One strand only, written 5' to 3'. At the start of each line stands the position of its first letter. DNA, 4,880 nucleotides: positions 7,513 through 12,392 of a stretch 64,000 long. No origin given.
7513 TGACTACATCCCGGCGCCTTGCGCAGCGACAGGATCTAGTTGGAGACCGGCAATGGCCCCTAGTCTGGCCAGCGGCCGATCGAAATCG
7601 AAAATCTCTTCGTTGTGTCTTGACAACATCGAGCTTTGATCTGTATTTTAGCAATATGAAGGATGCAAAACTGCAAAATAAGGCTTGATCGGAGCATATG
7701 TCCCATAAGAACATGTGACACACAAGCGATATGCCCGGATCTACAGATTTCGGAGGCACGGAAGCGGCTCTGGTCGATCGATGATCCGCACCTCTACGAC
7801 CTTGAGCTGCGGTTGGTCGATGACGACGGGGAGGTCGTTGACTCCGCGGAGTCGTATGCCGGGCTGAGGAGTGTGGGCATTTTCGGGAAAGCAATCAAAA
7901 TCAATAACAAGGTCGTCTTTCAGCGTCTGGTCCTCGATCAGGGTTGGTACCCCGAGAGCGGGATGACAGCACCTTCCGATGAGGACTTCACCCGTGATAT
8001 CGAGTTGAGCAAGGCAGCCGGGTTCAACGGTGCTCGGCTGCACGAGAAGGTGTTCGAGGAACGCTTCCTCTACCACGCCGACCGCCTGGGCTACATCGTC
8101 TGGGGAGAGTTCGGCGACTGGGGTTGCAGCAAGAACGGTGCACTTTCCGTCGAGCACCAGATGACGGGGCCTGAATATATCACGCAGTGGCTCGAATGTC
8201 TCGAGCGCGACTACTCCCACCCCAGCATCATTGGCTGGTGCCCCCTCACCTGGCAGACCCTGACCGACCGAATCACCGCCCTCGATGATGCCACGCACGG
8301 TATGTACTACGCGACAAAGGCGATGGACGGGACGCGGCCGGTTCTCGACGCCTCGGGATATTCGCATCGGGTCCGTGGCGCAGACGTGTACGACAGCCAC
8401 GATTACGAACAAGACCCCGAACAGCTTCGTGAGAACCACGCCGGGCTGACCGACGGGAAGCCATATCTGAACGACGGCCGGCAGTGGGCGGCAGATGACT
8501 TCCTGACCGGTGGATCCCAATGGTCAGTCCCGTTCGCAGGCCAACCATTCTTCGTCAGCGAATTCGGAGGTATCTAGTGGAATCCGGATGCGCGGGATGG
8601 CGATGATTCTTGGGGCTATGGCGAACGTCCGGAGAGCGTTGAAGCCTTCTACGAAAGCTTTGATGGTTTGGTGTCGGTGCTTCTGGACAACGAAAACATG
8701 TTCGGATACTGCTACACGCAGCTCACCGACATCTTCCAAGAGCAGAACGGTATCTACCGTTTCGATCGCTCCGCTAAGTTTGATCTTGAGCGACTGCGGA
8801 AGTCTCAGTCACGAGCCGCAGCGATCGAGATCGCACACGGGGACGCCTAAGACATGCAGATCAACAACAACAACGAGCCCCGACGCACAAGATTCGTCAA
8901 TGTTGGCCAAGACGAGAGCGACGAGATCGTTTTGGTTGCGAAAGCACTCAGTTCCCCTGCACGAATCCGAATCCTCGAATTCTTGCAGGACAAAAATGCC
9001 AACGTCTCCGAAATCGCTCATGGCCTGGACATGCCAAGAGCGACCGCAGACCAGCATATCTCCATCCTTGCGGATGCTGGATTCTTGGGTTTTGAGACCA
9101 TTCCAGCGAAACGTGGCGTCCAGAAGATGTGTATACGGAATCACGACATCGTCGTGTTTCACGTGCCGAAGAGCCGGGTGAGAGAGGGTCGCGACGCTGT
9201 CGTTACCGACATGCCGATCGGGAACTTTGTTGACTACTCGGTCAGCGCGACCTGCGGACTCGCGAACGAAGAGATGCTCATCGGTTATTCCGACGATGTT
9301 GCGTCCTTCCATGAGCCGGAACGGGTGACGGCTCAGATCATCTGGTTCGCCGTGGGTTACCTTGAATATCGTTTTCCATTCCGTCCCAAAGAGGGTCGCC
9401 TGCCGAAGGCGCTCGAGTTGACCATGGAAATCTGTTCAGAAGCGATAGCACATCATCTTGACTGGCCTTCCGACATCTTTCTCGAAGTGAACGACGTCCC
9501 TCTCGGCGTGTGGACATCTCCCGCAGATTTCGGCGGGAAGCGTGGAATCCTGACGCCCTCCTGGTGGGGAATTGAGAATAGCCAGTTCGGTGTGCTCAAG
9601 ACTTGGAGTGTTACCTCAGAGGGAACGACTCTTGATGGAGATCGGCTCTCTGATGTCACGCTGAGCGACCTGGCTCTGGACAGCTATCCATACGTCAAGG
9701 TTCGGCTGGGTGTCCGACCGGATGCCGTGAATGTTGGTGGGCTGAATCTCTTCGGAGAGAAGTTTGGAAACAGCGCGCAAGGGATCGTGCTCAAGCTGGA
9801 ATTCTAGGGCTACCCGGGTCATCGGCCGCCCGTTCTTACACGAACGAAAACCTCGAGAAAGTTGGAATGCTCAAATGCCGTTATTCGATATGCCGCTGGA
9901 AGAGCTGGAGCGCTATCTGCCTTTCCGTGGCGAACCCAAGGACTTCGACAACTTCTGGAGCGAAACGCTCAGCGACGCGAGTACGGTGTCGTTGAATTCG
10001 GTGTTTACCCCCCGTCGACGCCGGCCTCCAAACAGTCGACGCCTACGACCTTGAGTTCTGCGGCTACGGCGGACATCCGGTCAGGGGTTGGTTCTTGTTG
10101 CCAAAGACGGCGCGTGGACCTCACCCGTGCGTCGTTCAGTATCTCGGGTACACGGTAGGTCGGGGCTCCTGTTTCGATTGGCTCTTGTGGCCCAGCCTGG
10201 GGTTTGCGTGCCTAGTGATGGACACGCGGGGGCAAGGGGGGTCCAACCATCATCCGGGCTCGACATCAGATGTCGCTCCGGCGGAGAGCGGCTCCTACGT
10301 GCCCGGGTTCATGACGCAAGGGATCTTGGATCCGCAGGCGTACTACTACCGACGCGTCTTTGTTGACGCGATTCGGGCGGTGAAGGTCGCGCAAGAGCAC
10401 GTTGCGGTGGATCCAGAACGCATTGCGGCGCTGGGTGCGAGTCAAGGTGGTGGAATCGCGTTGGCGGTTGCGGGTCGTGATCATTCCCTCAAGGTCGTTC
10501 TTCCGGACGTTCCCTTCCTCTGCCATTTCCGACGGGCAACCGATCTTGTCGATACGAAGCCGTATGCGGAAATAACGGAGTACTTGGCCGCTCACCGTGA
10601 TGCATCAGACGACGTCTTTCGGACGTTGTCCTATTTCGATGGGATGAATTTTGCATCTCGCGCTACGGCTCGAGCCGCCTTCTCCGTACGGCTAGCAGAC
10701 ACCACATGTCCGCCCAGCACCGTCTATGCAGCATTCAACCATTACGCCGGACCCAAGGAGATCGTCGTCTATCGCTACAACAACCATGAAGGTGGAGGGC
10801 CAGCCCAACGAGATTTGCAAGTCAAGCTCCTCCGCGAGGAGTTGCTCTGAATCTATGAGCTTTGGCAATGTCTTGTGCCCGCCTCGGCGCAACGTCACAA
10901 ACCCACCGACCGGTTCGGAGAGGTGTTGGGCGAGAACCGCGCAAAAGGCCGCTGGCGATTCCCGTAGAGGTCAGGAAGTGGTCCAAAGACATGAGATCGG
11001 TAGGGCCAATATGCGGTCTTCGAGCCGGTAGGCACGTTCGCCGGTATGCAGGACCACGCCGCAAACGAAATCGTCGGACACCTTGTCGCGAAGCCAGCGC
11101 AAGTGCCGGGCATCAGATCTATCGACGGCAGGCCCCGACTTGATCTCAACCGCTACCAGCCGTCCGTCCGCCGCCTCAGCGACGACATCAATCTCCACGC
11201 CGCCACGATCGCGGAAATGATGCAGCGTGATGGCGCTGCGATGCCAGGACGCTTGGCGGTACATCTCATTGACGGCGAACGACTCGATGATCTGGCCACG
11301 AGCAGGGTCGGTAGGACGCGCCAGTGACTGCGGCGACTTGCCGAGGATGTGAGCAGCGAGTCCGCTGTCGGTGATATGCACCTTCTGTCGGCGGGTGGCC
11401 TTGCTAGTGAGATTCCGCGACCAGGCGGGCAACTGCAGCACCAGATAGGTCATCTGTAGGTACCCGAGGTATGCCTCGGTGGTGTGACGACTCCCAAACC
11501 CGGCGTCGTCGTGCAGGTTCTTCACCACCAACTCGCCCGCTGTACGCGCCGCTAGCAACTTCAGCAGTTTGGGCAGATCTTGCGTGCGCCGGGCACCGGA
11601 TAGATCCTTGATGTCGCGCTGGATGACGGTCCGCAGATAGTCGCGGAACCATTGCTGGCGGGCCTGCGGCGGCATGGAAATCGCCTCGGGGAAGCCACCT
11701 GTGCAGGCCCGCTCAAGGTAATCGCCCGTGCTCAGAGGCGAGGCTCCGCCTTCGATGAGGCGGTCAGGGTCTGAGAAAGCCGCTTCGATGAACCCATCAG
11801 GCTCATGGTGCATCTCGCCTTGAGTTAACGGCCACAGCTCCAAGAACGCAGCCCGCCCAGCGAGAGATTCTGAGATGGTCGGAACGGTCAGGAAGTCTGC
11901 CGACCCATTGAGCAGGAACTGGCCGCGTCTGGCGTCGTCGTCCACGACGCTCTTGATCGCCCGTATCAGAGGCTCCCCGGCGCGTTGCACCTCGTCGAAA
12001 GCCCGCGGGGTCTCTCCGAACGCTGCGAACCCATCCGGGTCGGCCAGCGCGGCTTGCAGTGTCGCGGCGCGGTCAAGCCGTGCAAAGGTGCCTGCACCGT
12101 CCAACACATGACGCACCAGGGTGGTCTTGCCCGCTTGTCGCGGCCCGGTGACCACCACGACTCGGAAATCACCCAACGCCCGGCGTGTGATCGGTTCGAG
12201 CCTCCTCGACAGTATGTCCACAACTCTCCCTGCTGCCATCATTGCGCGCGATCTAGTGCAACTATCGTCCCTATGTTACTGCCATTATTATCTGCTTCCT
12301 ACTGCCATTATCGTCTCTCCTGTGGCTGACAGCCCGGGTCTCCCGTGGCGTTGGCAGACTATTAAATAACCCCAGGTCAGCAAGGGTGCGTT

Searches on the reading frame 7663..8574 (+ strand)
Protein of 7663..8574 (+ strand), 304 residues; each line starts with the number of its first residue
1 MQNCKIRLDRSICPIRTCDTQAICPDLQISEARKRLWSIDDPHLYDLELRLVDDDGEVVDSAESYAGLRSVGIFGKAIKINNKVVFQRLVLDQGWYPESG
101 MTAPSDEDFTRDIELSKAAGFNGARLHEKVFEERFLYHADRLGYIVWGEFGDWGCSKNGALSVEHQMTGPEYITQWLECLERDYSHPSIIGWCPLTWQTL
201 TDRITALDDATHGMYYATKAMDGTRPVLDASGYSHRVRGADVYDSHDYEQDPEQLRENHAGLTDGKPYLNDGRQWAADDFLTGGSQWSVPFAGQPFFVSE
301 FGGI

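Call 89: search_protein_families(library=pfam, proteins=[window:7663-8574:+], max_evalue=0.0001)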
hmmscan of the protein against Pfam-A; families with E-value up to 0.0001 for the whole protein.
window:7663-8574:+ (304 aa): 2 families
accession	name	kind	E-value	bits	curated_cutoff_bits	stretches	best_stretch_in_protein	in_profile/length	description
PF00703.27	Glyco_hydro_2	-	1.9e-08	35.5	23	1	29-69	72-109/109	Glycosyl hydrolases family 2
PF02836.23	Glyco_hydro_2_C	-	4.6e-06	26.4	21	1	75-261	5-196/302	Glycosyl hydrolases family 2, TIM barrel domain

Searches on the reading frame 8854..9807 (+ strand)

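Call 21: search_protein_families(library=pfam, proteins=[window:8854-9807:+], max_evalue=0.001)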
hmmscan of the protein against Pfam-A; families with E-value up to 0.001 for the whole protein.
window:8854-9807:+ (317 aa): 4 families
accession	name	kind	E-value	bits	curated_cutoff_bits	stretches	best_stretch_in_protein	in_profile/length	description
PF12840.13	HTH_20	-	7.3e-10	39.1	27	1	32-78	1-48/51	Helix-turn-helix domain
PF01022.26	HTH_5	-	3e-09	37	22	1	34-77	1-44/47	Bacterial regulatory protein, arsR family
PF09339.16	HTH_IclR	-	0.00027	21.1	22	1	39-78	7-48/52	IclR helix-turn-helix domain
PF25213.1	HVO_A0261_N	-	0.00056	20.2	35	1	30-78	6-54/86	HVO_A0261 N-terminal domain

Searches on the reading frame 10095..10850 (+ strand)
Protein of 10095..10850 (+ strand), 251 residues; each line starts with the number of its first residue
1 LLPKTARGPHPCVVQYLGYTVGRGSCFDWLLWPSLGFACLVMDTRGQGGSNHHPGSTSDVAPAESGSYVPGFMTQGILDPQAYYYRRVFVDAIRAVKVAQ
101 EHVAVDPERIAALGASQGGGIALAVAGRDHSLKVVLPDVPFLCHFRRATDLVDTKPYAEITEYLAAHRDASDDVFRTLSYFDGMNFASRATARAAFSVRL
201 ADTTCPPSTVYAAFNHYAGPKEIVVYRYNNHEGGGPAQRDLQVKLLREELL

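Call 21: search_protein_families(library=pfam, proteins=[window:10095-10850:+], max_evalue=0.001)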
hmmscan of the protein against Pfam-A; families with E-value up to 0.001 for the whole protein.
window:10095-10850:+ (251 aa): 6 families
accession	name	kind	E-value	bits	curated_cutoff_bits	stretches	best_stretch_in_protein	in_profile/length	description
PF05448.18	AXE1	-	1e-85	287.8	21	1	1-246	74-318/321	Acetyl xylan esterase (AXE1)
PF00326.27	Peptidase_S9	-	1.2e-08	35.1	22.6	1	87-235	43-191/213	Prolyl oligopeptidase family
PF07859.19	Abhydrolase_3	-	7.8e-06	26.2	25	1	89-213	49-173/210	alpha/beta hydrolase fold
PF12697.13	Abhydrolase_6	-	2.4e-05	25.5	26.3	1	26-221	8-169/217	Alpha/beta hydrolase family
PF00561.26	Abhydrolase_1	-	3.2e-05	24.1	25.8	1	36-129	27-90/245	alpha/beta hydrolase fold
PF02129.25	Peptidase_S15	-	0.00052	20.2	23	0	2-140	11-128/262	X-Pro dipeptidyl-peptidase (S15 family)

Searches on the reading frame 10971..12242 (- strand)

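Call 21: search_protein_families(library=pfam, proteins=[window:10971-12242:-], max_evalue=0.001)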
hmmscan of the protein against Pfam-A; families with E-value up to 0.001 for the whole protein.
window:10971-12242:- (423 aa): 3 families
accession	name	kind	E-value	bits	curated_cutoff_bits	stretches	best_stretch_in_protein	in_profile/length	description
PF13635.12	DUF4143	-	1.5e-36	126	28.1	1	208-370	1-160/160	Domain of unknown function (DUF4143)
PF13173.12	AAA_14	-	4.5e-19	69.2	27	1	26-144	2-128/129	AAA domain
PF13191.12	AAA_16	-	7.6e-05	23.7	32.6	1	20-99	18-105/167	AAA ATPase domain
